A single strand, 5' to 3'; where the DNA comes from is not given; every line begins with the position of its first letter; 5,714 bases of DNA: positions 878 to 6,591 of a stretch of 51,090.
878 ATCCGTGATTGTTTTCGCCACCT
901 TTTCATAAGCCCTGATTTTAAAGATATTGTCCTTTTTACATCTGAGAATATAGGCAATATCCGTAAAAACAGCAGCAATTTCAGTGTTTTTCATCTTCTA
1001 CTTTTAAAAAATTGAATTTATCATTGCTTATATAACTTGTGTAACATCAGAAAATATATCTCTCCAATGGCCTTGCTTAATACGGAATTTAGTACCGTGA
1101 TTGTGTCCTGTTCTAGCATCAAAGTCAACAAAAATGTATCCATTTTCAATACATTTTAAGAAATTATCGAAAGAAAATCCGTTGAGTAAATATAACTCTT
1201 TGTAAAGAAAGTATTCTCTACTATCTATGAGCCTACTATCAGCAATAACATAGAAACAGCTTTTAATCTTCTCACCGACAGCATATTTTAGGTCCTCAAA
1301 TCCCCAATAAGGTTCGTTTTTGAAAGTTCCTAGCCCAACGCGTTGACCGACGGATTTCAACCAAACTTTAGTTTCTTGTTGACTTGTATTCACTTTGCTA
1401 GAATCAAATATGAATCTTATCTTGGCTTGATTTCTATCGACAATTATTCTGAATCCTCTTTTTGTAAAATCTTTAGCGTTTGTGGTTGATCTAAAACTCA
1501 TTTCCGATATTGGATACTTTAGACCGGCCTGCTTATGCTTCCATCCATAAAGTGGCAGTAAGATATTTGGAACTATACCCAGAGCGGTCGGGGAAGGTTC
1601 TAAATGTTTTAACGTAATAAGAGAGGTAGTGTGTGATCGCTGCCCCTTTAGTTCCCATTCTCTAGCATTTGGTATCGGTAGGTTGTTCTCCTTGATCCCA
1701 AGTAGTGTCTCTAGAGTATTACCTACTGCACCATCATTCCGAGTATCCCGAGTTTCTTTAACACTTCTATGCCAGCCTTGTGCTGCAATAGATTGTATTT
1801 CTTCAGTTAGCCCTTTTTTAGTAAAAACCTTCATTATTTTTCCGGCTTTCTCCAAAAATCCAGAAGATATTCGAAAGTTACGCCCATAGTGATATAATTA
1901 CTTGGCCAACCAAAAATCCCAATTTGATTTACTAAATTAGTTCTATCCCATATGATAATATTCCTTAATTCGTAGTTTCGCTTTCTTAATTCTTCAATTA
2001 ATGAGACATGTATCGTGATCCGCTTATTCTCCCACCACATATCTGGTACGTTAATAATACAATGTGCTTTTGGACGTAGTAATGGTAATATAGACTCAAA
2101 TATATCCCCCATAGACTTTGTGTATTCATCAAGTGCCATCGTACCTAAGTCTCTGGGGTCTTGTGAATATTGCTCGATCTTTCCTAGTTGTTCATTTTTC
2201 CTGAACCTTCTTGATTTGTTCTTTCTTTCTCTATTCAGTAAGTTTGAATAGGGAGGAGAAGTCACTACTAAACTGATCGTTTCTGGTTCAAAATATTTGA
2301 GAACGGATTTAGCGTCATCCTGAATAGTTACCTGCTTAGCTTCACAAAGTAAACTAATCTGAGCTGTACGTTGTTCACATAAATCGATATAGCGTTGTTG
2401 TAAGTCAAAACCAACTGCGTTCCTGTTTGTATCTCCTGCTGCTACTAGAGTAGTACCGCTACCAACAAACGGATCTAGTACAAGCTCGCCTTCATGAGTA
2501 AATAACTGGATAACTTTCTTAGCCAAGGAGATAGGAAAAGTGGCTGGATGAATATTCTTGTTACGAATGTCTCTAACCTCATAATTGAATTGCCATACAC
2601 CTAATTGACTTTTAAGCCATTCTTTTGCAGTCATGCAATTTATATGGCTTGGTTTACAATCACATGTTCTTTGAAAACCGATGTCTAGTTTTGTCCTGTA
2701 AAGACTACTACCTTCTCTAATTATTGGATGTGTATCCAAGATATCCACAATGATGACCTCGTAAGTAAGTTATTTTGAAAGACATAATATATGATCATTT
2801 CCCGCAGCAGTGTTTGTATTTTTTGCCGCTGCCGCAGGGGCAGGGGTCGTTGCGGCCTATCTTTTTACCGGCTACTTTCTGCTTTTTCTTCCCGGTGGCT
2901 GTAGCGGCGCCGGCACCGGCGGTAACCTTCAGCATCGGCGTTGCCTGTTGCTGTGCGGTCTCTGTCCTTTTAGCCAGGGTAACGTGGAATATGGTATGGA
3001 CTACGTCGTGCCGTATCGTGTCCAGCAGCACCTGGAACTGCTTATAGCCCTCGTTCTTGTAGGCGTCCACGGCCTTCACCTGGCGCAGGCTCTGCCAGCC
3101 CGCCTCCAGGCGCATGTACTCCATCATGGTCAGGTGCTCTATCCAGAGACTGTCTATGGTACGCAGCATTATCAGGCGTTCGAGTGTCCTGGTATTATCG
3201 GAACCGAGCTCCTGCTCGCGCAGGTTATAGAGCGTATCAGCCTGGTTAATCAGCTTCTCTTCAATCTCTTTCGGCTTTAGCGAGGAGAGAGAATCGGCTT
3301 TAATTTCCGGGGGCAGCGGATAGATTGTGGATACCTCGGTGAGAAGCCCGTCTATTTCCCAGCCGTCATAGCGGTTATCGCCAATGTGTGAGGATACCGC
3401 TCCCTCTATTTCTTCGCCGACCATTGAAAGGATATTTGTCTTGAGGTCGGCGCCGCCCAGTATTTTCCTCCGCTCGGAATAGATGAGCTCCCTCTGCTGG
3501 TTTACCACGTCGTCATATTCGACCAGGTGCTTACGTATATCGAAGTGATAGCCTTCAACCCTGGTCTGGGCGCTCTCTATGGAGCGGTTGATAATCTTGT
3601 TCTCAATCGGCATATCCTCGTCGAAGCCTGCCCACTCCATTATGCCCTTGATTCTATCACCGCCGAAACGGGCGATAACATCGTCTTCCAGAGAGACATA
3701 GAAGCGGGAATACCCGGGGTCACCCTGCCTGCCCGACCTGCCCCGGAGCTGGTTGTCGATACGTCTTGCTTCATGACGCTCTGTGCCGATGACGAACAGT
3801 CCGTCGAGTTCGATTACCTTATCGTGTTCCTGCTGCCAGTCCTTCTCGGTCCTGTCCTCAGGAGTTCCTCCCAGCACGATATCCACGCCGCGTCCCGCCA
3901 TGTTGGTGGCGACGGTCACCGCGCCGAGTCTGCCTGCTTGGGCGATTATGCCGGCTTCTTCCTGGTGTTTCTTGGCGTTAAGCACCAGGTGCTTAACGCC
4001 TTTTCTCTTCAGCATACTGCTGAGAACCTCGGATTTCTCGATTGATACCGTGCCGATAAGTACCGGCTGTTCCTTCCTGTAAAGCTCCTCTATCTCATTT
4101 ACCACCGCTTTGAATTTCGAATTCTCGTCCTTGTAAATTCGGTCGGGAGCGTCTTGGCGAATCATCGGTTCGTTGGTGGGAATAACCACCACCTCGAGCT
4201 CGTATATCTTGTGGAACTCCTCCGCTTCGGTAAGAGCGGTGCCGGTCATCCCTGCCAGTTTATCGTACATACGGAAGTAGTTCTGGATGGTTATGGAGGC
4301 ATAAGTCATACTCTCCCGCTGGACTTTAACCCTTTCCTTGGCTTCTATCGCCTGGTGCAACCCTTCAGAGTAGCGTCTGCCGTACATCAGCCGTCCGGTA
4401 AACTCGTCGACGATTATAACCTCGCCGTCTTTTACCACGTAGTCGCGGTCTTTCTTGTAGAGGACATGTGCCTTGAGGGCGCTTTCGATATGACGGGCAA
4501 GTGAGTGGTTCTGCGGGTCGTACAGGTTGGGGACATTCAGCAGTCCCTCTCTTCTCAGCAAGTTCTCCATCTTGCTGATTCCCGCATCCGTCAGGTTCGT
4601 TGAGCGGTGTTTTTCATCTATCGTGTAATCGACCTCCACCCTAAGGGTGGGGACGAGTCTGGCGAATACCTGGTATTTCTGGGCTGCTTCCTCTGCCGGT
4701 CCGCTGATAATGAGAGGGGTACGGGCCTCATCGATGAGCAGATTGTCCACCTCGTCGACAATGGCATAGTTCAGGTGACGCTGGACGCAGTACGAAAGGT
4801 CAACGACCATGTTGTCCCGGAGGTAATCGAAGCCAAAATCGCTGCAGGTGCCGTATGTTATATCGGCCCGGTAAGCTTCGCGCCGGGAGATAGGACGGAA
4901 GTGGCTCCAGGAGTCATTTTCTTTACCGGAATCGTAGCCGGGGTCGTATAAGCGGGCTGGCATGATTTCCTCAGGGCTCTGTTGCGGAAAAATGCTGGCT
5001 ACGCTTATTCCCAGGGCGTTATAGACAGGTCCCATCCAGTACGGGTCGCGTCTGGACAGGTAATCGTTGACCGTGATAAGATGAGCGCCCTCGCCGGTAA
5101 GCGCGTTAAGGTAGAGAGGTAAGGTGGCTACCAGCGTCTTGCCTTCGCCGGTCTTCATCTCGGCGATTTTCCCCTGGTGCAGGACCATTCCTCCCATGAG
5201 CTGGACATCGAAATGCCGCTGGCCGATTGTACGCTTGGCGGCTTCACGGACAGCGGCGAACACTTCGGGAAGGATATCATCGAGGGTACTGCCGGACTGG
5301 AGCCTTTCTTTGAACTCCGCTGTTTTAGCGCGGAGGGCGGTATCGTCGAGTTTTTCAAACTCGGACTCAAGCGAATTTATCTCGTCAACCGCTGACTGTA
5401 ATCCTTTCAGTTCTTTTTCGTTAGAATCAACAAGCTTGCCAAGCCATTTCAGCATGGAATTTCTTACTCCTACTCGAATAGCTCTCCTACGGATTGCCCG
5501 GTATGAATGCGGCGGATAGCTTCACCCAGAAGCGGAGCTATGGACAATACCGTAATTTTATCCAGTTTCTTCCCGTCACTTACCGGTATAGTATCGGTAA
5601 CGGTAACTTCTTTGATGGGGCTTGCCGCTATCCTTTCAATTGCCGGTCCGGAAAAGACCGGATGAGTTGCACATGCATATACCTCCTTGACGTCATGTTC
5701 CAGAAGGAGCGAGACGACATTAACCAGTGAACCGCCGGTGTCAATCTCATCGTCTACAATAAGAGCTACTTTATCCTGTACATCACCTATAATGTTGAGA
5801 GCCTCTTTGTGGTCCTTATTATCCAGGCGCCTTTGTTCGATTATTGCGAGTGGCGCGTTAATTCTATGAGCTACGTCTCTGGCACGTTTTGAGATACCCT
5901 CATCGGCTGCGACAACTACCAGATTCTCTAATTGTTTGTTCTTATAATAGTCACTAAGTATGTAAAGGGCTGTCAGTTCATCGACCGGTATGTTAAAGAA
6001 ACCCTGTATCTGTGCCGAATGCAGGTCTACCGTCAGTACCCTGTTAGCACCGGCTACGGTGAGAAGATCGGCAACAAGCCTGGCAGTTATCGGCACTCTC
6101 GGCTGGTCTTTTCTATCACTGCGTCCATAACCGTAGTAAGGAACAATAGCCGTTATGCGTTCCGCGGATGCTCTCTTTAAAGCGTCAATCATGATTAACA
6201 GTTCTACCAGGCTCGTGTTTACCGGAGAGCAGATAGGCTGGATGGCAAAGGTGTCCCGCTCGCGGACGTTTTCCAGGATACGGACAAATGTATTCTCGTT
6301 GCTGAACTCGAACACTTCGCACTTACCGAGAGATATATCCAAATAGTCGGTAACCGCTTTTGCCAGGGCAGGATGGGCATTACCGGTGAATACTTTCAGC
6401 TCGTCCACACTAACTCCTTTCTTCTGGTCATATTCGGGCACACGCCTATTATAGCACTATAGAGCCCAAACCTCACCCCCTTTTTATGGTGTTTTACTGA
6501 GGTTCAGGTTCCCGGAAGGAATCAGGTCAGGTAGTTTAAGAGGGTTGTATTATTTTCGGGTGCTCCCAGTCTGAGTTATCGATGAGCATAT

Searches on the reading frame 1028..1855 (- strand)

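Call 24: search_protein_families(library=pfam, proteins=[window:1028-1855:-], max_evalue=0.00001)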
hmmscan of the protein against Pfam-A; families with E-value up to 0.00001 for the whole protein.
window:1028-1855:- (275 aa): 1 family
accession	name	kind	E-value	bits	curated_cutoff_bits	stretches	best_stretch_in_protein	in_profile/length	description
PF15515.12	MvaI_BcnI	-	1.2e-59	202.6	25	1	18-268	2-227/227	MvaI/BcnI restriction endonuclease family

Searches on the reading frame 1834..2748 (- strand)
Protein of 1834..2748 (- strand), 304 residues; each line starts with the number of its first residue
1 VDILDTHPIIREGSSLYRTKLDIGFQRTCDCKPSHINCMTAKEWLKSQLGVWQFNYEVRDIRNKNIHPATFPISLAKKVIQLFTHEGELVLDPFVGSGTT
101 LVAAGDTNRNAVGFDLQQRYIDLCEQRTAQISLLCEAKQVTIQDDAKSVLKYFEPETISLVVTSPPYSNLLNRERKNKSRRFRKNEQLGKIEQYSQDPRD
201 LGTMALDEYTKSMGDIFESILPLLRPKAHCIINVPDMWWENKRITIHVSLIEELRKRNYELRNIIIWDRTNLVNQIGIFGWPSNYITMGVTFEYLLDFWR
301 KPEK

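Call 24: search_protein_families(library=pfam, proteins=[window:1834-2748:-], max_evalue=0.00001)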
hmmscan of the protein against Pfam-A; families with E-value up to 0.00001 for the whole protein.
window:1834-2748:- (304 aa): 1 family
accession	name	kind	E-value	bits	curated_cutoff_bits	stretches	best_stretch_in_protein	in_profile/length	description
PF01555.25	N6_N4_Mtase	-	3e-28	99.7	26.7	1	44-124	136-219/221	DNA methylase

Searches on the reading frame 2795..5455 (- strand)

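Call 24: search_protein_families(library=pfam, proteins=[window:2795-5455:-], max_evalue=0.00001)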
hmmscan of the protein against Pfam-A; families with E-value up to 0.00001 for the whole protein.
window:2795-5455:- (886 aa): 5 families
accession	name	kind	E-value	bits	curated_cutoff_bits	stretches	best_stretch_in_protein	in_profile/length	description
PF07517.20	SecA_DEAD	-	3.4e-120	401.1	24.6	1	9-415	5-290/290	SecA DEAD-like domain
PF21090.3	P-loop_SecA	-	1.9e-80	269.8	27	1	430-614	1-205/205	SecA P-loop domain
PF07516.18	SecA_SW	-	1.8e-56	191.8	26.7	1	616-825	1-199/200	SecA Wing and Scaffold domain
PF01043.26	SecA_PP_bind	-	4.4e-41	140.4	23.5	1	258-371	3-110/110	SecA preprotein cross-linking domain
PF02810.21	SEC-C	-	5e-10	39.5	20.4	1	868-886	1-19/19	SEC-C motif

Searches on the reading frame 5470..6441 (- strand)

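Call 24: search_protein_families(library=pfam, proteins=[window:5470-6441:-], max_evalue=0.00001)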
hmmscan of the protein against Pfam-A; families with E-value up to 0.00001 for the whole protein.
window:5470-6441:- (323 aa): 3 families
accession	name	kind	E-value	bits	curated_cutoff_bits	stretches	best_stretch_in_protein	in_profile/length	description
PF13793.12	Pribosyltran_N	-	6.8e-49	165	25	1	15-131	1-117/117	N-terminal domain of ribose phosphate pyrophosphokinase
PF14572.12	Pribosyl_synth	-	4.9e-27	95.5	27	1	211-322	71-183/184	Phosphoribosyl synthetase-associated domain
PF00156.33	Pribosyltran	-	2.2e-13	50.3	26.3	1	162-259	19-123/158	Phosphoribosyl transferase domain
